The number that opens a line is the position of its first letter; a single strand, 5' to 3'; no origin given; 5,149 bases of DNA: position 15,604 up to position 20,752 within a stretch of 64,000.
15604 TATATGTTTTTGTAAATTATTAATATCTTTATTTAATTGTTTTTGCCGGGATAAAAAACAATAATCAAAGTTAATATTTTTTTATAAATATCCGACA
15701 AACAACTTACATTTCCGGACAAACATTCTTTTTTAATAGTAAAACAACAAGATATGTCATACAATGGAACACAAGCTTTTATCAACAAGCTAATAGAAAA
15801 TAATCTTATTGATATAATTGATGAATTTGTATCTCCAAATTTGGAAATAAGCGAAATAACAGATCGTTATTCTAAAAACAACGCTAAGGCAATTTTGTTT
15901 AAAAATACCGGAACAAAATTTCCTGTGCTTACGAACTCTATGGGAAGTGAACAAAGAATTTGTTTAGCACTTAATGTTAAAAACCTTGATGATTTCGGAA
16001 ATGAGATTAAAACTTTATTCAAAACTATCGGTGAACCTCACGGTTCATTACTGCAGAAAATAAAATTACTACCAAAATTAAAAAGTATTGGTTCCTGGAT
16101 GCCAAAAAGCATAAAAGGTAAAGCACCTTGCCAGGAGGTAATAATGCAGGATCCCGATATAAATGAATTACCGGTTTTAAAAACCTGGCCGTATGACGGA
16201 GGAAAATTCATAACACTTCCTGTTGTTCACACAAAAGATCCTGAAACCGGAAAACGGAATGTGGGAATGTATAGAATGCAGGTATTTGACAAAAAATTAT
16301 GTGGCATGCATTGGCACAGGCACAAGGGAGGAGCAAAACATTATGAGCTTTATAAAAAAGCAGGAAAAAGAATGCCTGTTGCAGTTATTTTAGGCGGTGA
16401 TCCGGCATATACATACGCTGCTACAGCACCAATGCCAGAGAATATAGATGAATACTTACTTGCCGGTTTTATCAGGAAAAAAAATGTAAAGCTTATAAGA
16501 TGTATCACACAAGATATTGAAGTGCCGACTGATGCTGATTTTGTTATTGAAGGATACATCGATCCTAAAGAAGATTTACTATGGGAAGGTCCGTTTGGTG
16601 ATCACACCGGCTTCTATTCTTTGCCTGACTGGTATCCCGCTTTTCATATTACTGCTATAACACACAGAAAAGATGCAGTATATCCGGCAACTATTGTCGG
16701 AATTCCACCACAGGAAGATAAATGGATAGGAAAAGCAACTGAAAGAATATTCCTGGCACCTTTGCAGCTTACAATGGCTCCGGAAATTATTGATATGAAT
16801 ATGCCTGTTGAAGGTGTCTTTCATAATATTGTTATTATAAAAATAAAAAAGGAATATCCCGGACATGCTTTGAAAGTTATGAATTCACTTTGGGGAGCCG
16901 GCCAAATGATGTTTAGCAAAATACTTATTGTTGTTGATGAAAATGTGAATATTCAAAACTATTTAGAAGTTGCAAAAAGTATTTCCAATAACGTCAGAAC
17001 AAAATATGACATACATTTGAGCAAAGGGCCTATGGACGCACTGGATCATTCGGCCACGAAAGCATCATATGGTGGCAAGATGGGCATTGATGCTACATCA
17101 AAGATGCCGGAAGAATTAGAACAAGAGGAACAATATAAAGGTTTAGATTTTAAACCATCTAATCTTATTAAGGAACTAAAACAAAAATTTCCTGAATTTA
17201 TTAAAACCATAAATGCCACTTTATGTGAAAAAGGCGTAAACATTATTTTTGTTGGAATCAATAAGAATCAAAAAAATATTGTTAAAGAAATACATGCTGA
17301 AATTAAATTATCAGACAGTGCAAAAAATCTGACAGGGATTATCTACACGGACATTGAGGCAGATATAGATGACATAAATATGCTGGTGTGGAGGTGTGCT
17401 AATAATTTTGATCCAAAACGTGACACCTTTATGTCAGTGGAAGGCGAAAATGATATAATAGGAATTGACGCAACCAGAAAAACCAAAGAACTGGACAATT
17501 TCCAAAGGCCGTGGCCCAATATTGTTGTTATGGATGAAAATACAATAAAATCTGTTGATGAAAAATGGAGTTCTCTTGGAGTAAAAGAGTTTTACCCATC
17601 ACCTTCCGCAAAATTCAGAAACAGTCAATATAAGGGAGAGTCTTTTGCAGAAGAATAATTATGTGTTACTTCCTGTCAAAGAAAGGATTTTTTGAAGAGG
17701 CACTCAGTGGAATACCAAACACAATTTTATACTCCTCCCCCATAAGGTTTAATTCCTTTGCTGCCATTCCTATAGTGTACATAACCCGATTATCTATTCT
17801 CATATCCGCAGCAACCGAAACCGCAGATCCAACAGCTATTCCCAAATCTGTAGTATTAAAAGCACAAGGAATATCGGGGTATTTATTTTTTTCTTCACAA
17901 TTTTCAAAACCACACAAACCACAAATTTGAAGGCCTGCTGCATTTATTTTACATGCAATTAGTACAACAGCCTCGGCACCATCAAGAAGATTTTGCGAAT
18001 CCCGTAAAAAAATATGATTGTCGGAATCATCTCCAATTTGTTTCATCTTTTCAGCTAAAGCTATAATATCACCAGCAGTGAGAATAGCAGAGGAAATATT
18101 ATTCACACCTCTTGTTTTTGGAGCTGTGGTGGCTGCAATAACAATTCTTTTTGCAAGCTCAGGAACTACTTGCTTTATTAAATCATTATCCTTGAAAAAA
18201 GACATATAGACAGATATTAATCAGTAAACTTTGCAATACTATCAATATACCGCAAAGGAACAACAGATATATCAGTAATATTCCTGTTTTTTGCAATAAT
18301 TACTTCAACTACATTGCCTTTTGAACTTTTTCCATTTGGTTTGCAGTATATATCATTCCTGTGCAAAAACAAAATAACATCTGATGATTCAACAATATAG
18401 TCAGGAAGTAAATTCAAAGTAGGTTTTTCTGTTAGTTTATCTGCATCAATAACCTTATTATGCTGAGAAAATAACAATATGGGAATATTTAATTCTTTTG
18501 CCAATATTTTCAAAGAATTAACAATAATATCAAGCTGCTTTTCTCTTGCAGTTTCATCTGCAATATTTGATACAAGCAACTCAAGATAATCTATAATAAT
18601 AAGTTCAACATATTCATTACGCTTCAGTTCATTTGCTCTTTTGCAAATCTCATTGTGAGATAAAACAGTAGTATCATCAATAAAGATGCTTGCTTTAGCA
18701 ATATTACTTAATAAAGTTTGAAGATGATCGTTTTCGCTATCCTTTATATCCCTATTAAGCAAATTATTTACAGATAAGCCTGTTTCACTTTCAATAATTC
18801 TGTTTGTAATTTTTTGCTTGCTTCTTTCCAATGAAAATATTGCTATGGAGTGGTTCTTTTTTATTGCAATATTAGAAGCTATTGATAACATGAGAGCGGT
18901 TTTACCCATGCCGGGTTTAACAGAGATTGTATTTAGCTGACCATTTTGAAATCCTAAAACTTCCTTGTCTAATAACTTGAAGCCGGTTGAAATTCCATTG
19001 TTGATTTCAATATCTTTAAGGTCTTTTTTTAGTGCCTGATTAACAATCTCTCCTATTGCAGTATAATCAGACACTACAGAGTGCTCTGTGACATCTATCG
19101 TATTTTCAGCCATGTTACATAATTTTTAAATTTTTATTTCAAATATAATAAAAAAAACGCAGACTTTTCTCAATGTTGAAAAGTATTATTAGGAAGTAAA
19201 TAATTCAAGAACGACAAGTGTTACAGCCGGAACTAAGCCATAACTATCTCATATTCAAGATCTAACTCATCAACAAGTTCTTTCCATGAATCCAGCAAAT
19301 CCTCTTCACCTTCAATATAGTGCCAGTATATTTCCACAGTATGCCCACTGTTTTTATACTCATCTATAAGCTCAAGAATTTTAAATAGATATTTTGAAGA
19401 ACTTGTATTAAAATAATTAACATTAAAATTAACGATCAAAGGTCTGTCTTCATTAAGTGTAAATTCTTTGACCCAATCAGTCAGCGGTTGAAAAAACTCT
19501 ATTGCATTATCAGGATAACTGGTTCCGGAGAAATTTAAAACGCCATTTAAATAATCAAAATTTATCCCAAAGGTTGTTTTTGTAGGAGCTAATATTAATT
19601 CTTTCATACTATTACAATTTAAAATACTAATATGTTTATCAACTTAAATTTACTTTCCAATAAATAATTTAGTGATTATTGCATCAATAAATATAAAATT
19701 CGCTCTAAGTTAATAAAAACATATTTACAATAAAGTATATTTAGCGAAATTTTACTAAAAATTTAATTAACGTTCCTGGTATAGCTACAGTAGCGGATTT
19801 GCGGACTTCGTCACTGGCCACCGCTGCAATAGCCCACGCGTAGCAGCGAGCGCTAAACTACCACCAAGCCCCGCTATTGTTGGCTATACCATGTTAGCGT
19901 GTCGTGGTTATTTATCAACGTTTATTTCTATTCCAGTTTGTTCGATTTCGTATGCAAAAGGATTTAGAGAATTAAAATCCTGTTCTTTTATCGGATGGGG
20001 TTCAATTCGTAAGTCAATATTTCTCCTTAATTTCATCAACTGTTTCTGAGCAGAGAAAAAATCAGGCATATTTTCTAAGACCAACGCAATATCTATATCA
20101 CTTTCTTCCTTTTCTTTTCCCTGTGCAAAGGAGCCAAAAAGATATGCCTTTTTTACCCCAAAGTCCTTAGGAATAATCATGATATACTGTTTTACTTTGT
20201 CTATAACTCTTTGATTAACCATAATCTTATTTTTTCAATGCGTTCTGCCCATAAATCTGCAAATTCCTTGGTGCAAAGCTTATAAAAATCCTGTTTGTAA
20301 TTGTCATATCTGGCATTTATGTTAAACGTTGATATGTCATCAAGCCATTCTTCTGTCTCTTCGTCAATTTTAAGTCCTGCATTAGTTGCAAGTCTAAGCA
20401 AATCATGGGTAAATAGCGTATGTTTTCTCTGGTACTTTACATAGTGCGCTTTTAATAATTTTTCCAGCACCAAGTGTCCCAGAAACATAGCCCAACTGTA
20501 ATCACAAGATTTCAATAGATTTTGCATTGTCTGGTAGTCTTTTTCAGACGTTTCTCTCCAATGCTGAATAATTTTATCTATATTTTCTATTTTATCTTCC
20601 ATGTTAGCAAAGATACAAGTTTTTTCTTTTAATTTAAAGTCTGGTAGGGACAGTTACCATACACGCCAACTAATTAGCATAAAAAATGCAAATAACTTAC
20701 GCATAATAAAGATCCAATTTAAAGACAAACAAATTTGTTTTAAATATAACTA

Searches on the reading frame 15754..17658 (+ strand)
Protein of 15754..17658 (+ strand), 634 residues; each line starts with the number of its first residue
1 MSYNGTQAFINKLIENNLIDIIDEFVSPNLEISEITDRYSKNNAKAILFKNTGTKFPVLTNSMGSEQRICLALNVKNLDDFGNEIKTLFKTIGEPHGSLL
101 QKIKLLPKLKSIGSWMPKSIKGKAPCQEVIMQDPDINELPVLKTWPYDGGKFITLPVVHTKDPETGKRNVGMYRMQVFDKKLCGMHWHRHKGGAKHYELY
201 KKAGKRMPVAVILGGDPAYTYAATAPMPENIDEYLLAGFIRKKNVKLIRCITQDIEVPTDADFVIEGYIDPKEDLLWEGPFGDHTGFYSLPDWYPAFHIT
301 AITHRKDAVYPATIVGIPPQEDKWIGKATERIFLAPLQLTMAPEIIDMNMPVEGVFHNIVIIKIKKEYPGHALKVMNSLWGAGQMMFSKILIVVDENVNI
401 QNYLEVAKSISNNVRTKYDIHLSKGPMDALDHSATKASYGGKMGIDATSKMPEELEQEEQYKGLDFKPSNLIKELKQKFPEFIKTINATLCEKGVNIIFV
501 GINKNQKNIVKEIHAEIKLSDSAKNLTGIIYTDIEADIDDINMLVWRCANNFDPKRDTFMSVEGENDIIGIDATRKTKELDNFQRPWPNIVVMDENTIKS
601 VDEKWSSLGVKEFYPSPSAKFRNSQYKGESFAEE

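Call 53: search_protein_families(library=pfam, proteins=[window:15754-17658:+], max_evalue=0.00001)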
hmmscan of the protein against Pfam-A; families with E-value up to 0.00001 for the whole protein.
window:15754-17658:+ (634 aa): 3 families
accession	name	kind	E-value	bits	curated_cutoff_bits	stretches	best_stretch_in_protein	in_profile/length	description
PF01977.22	UbiD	-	7.2e-83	277.2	23.3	1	121-318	5-206/206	3-octaprenyl-4-hydroxybenzoate carboxy-lyase Rift-related domain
PF20696.2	UbiD_C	-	3.4e-52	176.2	24.2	2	323-447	1-127/127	3-octaprenyl-4-hydroxybenzoate carboxy-lyase C-terminal domain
PF20695.2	UbiD_N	-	1.8e-17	63.6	24.3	1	11-81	2-74/78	3-octaprenyl-4-hydroxybenzoate carboxy-lyase N-terminal domain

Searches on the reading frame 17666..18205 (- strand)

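Call 17: search_protein_families(library=pfam, proteins=[window:17666-18205:-], max_evalue=0.001)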
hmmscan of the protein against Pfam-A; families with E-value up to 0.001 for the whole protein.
window:17666-18205:- (179 aa): 1 family
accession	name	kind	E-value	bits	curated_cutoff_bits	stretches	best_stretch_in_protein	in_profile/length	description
PF09918.14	DUF2148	-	7.2e-32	109.6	25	1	113-178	4-68/68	Uncharacterized protein containing a ferredoxin domain (DUF2148)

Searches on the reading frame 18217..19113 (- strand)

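Call 17: search_protein_families(library=pfam, proteins=[window:18217-19113:-], max_evalue=0.001)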
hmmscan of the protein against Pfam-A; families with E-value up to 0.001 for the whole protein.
window:18217-19113:- (298 aa): 2 families
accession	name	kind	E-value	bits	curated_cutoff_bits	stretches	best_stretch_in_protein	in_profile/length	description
PF03796.21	DnaB_C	-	5.4e-59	200.1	27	1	40-298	1-255/255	DnaB-like helicase C terminal domain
PF13481.12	AAA_25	-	5.6e-07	29.8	27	1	57-220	32-192/195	AAA domain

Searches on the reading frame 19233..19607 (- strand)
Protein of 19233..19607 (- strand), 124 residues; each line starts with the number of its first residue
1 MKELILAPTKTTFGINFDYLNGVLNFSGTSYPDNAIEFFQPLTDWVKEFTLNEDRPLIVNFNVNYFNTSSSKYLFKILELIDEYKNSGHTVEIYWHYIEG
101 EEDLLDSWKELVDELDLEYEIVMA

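Call 17: search_protein_families(library=pfam, proteins=[window:19233-19607:-], max_evalue=0.001)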
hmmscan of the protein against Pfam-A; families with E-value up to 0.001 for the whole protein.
window:19233-19607:- (124 aa): 1 family
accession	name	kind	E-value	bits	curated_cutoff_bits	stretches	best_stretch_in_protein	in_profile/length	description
PF09345.15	SiaC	-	2e-30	105.3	24.5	1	7-121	2-117/120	SiaC family regulatory phosphoprotein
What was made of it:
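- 19233..19607 (-): SiaC-family (DUF1987) protein, 124 aa. It is a candidate substrate class for SiaA-like PP2C domains. It lies 17.5 kb from the cluster and is not linked to it in any related locus. Pfam SiaC 2e-30 (call 17).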

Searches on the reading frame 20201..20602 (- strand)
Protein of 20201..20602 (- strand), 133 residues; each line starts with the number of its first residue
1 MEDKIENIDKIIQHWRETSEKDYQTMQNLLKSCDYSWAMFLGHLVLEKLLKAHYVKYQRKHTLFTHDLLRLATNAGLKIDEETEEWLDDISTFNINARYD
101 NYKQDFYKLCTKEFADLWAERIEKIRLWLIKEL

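Call 17: search_protein_families(library=pfam, proteins=[window:20201-20602:-], max_evalue=0.001)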
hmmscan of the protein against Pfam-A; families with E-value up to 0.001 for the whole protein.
window:20201-20602:- (133 aa): 1 family
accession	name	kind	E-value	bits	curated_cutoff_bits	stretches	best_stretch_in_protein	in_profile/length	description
PF05168.19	HEPN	-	2.3e-17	63.7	22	1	13-132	2-116/117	HEPN domain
